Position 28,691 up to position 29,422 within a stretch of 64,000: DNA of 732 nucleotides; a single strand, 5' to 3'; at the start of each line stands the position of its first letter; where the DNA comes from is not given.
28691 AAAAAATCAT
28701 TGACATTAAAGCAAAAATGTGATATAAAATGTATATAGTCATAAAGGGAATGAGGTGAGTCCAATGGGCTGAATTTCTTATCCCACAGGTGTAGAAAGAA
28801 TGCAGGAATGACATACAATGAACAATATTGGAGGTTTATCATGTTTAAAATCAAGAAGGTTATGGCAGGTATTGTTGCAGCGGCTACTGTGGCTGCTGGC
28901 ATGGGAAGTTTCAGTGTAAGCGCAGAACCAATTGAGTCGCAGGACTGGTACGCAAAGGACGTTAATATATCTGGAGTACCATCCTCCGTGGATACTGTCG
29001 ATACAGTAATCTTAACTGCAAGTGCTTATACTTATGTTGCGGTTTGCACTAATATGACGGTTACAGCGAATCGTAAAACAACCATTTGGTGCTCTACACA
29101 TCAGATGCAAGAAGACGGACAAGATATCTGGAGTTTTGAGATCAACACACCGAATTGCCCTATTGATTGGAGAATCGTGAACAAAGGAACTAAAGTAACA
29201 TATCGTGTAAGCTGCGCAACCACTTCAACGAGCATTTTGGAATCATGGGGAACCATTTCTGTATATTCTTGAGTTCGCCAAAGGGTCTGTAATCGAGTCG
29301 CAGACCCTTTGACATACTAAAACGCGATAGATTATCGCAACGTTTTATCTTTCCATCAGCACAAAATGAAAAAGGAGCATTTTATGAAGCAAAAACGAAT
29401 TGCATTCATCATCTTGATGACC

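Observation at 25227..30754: Tandemly duplicated cassette: small 4-Cys secreted protein plus large lipoprotein, with no family I can name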

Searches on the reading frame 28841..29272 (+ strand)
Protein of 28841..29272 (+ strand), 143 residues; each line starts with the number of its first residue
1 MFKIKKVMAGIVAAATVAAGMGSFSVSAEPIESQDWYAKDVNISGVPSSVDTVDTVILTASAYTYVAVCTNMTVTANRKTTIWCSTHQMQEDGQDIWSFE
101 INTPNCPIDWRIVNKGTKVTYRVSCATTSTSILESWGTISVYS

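Call 6: search_protein_families(library=pfam, proteins=[window:28841-29272:+], max_evalue=1)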
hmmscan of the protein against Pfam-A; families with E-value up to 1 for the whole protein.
window:28841-29272:+ (143 aa): 0 families

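Call 7: search_protein_families(library=ncbifam, proteins=[window:28841-29272:+], max_evalue=1)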
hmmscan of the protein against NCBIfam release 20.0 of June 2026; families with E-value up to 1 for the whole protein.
window:28841-29272:+ (143 aa): 0 families

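Call 12: find_homologous_proteins(query=window:28841-29272:+, max_evalue=0.01)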
Query window:28841-29272:+ (143 aa): 4 proteins with E <= 0.01 among 36 candidates.
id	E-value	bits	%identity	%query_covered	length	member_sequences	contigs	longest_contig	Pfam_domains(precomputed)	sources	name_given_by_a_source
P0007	6.3e-88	310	100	100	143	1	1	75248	-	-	-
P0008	1.0e-61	225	80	89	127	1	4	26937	-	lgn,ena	-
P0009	1.3e-61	224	70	99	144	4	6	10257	-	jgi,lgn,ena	-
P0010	3.1e-11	61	56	48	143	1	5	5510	-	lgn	-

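Call 14: find_encoding_contigs(protein=P0009, flank=8000, max_places=6)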
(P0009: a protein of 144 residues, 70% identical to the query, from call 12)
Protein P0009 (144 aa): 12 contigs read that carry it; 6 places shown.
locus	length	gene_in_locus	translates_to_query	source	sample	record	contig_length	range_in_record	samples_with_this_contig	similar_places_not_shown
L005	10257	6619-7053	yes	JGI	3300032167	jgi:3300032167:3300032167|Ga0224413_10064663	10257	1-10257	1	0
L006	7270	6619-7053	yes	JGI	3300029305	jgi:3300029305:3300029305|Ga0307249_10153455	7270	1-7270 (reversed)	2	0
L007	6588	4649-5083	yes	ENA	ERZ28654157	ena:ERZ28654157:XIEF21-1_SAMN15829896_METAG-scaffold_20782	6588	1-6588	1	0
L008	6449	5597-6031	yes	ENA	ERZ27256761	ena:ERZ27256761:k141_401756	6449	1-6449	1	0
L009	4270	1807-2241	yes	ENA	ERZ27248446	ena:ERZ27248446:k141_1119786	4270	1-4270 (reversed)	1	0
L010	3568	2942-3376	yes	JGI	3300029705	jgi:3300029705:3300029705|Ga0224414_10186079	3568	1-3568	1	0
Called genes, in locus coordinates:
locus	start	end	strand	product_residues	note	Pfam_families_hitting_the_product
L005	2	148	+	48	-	?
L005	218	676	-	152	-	PF14106:DUF4279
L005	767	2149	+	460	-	PF18555:MobL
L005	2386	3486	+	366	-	PF14659:Phage_int_SAM_3, PF00589:Phage_integrase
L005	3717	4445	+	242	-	PF00072:Response_reg, PF04397:LytTR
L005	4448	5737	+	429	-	PF14689:SPOB_a (weak), PF02518:HATPase_c (weak), PF14501:HATPase_c_5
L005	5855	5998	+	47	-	-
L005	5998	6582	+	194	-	PF04647:AgrB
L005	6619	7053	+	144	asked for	-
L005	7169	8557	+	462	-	-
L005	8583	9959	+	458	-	-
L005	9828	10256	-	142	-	?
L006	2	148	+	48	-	?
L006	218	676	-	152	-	PF14106:DUF4279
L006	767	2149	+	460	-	PF18555:MobL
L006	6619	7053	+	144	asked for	-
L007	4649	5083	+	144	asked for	-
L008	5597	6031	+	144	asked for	-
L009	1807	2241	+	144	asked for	-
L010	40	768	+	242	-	PF00072:Response_reg, PF04397:LytTR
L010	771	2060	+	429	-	PF14689:SPOB_a (weak), PF02518:HATPase_c (weak), PF14501:HATPase_c_5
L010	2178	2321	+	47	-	-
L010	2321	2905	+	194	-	PF04647:AgrB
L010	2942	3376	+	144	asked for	-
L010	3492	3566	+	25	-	?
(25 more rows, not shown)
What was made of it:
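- The system is linked to quorum-sensing loci (call 14).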

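Call 25: search_solved_structures(query=A1, max_evalue=10)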
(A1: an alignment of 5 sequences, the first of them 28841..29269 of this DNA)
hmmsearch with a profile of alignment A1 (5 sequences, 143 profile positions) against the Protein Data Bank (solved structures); distinct sequences matched with E-value up to 10: 2.
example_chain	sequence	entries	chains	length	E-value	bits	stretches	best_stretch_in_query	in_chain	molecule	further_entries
4omb_A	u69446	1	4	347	2.2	11.4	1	3-59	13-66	Phosphate binding protein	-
9nnd_a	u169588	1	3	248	8.5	9.5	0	5-54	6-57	Endogenous retrovirus group K member 7 Pol protein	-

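Call 33: find_encoding_contigs(protein=P0010, flank=8000, max_places=6)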
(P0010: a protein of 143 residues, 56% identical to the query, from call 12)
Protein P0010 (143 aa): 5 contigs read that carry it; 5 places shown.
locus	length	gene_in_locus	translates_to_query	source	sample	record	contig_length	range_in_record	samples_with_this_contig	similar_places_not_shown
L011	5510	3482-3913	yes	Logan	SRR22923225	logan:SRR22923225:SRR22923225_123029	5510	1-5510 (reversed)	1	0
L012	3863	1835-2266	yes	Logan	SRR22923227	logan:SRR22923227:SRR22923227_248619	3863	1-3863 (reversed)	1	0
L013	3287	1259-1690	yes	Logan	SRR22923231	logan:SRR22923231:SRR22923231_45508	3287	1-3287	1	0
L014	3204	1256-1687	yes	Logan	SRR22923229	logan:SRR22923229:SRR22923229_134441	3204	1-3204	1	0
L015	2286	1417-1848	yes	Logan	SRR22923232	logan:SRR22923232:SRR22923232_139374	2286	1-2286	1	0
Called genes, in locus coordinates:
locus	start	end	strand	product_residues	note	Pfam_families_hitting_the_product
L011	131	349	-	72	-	PF01632:Ribosomal_L35p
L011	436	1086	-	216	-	PF05198:IF3_N, PF00707:IF3_C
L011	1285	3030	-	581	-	PF09492:Pec_lyase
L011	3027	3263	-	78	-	-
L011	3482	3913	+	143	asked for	-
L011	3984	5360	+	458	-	-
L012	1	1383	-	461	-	?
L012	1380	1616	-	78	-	-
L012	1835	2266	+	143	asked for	-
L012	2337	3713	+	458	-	-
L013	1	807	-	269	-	?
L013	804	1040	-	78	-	-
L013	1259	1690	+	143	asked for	-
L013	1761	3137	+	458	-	-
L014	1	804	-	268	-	?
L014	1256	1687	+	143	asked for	-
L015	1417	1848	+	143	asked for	-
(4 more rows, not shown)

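Call 34: find_encoding_contigs(protein=P0008, flank=10000, max_places=4)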
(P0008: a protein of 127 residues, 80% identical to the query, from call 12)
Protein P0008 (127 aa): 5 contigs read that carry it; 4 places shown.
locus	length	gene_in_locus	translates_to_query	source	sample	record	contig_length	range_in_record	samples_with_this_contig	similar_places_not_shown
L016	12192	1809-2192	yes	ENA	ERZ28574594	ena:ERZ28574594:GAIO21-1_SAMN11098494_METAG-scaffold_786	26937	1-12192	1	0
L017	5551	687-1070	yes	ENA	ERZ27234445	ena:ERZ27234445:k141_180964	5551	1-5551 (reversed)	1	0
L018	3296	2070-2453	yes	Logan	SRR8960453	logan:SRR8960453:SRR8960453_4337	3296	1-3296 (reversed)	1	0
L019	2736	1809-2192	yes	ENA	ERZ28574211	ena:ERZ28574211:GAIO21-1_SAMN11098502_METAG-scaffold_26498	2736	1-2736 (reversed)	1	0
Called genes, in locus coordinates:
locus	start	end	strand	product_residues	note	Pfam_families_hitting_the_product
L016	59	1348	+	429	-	-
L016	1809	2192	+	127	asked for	-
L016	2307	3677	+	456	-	-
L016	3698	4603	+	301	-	-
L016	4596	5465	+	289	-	-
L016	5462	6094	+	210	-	PF00005:ABC_tran, PF13304:AAA_21 (faint)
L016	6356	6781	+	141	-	-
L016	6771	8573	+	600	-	PF17755:UvrA_DNA-bind (weak), PF02463:SMC_N (faint), PF13304:AAA_21 (faint), PF00005:ABC_tran, PF01443:Viral_helicase1 (faint)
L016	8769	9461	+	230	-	-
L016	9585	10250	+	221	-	-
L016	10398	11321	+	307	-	-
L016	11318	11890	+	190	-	-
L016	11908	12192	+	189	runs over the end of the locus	-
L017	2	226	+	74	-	?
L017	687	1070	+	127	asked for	-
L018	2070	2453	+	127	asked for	-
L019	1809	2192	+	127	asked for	-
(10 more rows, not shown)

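Call 36: search_protein_representatives(alignment_id=A1)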
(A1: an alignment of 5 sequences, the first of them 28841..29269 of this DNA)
Query: 5 sequences, 143 profile positions. Proteins with E-value up to 0.001 (for the whole library): 66; up to 1e-10: 21; up to 1e-30: 2. The best 66 are listed.
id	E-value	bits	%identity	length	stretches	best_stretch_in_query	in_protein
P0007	3.3e-77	273.5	-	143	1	1-143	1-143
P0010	3.5e-57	208.6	-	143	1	1-142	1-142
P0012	1.4e-30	122.3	-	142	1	7-141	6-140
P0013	3.2e-19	85.5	-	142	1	1-142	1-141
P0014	8.7e-18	80.9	-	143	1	2-141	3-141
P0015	4.0e-16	75.5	-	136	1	6-140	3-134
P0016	8.0e-15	71.3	-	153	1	3-140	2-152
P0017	1.8e-13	66.8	-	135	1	2-140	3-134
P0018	4.4e-13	65.6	-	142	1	3-141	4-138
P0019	7.4e-13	64.9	-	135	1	5-140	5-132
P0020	2.2e-12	63.3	-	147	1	5-140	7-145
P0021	4.2e-12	62.4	-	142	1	2-140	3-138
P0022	4.6e-12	62.3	-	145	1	1-139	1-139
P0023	5.7e-12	62.0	-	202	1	2-140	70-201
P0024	6.4e-12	61.8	-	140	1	2-141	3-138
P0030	7.0e-11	58.5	-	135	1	2-139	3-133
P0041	5.9e-08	49.0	-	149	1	3-141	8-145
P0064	3.4e-05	40.0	-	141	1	2-139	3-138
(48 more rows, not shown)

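Call 38: predict_structure(alignment_id=A1)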
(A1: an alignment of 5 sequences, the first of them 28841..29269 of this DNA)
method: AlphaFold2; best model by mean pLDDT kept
length: 143 residues; sequences in the alignment: 5
mean_pLDDT: 39.0   pTM: 0.29
mean pLDDT of the five models: 39.0, 37.7, 34.5, 34.2, 32.4
residues with pLDDT >= 90: 0; 70-90: 0; 50-70: 6; < 50: 137
segments of 3 or more residues with pLDDT < 50: 1-118, 129-143
pLDDT, mean of each block of 10 residues (from residue 1): 33 33 33 35 37 37 39 43 42 37 41 41 50 48 36
secondary structure, 60 per line:
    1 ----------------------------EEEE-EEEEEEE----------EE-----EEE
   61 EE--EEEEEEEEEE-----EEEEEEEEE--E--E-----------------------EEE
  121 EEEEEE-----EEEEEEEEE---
elements in order: E29-32 E34-40 E58-62 E65-74 E80-88 E118-126 E132-140
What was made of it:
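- The S structure could not be predicted (pLDDT 39; call 38).
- Tried and rejected: Structure of S: AlphaFold2 with the 5-sequence alignment gave pLDDT 39 (call 38) and is unusable.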

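Call 40: search_protein_families(library=pfam, alignment_id=A4, max_evalue=0.1)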
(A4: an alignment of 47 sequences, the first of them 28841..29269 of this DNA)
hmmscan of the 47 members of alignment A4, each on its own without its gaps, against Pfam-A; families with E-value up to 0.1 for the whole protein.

A. member 1, window:28841-29269:+ (143 aa): 0 families

B. families by the number of members that match (of 47 scanned): 19 families
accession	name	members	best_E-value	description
PF23726.1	Beta-prop_RSE1_2nd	1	0.0022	RSE1/DDB1/CPSF1 second beta-propeller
PF20372.3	DUF6667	1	0.0042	Family of unknown function (DUF6667)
PF00803.23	3A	1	0.008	3A/RNA2 movement protein family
PF21620.4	SlpA_C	1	0.01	S-layer protein SlpA, beta-barrel domain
PF12587.13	DUF3761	1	0.012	Protein of unknown function (DUF3761)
PF03413.25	PepSY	1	0.014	Peptidase propeptide and YPEB domain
PF17803.7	Cadherin_4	1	0.018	Bacterial cadherin-like domain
PF25830.1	Ig_NFAM1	1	0.02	NFAM1 immunoglobin domain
PF12156.14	ATPase-cat_bd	1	0.023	Putative metal-binding domain of cation transport ATPase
PF11131.13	PhrC_PhrF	1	0.026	Rap-phr extracellular signalling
PF05129.18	Zn_ribbon_Elf1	1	0.03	Transcription elongation factor Elf1 like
PF12216.13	m04gp34like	1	0.032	Immune evasion protein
PF24170.1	Fn3-II_PB4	1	0.04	Straight fiber protein PB4 second Fn3-like domain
PF12472.13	DUF3693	1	0.041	Phage related protein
PF24289.1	DUF7477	1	0.046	Domain of unknown function (DUF7477)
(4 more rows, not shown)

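Call 41: search_solved_structures(query=A4, max_evalue=10)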
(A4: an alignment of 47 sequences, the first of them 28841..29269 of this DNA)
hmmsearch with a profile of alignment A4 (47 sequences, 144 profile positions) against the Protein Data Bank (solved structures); distinct sequences matched with E-value up to 10: 2.
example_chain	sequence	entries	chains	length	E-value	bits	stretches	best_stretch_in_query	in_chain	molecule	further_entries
8feh_D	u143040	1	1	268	0.0096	19.3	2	99-132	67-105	Minor capsid protein A1 fusion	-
9t5t_V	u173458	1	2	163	1.6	12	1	5-36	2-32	Photosystem II extrinsic protein V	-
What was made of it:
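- On Lactococcin 972 family (Pfam Lactococcin_972): There is no relevant PDB sequence hit (call 41).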

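Call 47: find_encoding_contigs(protein=P0012, flank=8000, max_places=3)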
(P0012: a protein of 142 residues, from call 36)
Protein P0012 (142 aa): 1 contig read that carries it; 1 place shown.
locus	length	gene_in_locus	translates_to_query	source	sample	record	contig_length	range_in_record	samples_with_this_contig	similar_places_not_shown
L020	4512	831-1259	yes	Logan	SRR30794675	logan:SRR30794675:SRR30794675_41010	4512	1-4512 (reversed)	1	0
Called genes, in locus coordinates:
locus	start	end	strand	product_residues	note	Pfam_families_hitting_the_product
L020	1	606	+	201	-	?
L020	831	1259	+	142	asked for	-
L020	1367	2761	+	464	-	-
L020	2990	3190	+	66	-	-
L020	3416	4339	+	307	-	-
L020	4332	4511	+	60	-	?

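Call 49: find_encoding_contigs(protein=P0013, flank=8000, max_places=3)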
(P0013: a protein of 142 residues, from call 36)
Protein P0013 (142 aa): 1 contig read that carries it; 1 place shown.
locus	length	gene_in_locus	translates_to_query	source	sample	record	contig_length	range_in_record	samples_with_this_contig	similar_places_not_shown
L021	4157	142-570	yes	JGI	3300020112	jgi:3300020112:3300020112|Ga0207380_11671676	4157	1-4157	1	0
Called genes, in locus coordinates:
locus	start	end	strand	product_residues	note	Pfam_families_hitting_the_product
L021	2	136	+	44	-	?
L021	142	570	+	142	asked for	-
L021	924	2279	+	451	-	-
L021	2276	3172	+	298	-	-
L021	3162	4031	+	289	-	-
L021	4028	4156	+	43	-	?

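Call 50: find_encoding_contigs(protein=P0021, flank=8000, max_places=3)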
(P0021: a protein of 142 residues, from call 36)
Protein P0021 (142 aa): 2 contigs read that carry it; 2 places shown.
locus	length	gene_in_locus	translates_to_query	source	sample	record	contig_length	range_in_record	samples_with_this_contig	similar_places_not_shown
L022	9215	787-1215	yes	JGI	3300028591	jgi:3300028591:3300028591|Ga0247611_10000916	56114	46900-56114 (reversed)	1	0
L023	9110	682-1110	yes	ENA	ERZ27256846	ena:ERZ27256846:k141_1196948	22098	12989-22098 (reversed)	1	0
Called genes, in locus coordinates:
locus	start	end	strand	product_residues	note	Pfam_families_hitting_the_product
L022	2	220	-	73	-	?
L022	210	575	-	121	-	PF03551:PadR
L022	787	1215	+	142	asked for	-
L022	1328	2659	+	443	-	-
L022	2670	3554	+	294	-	-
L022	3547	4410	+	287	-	-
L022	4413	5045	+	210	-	PF00005:ABC_tran, PF13304:AAA_21 (weak)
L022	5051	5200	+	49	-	-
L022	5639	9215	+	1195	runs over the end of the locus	PF00553:CBM_2, PF09478:CBM49 (faint), PF00553:CBM_2, PF00092:VWA, PF13519:VWA_2, PF13768:VWA_3, PF11692:DUF3289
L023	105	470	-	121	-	PF03551:PadR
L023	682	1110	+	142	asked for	-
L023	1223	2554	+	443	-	-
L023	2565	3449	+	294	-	-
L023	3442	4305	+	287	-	-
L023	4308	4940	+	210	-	PF00005:ABC_tran, PF13304:AAA_21 (weak)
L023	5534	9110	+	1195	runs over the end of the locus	PF00553:CBM_2, PF09478:CBM49 (faint), PF00553:CBM_2, PF00092:VWA, PF13519:VWA_2, PF13768:VWA_3, PF11692:DUF3289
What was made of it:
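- PadR is upstream in L022/L023 (call 50). PadR-type regulators lie next to some loci (call 50).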

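Call 51: find_encoding_contigs(protein=P0030, flank=8000, max_places=3)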
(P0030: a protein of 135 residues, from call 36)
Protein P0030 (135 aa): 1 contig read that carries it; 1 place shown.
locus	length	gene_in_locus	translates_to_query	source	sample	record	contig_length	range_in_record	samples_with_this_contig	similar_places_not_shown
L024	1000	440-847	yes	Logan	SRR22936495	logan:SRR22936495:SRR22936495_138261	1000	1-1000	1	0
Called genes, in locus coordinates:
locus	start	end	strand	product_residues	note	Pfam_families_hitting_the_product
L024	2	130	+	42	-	?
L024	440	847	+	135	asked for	-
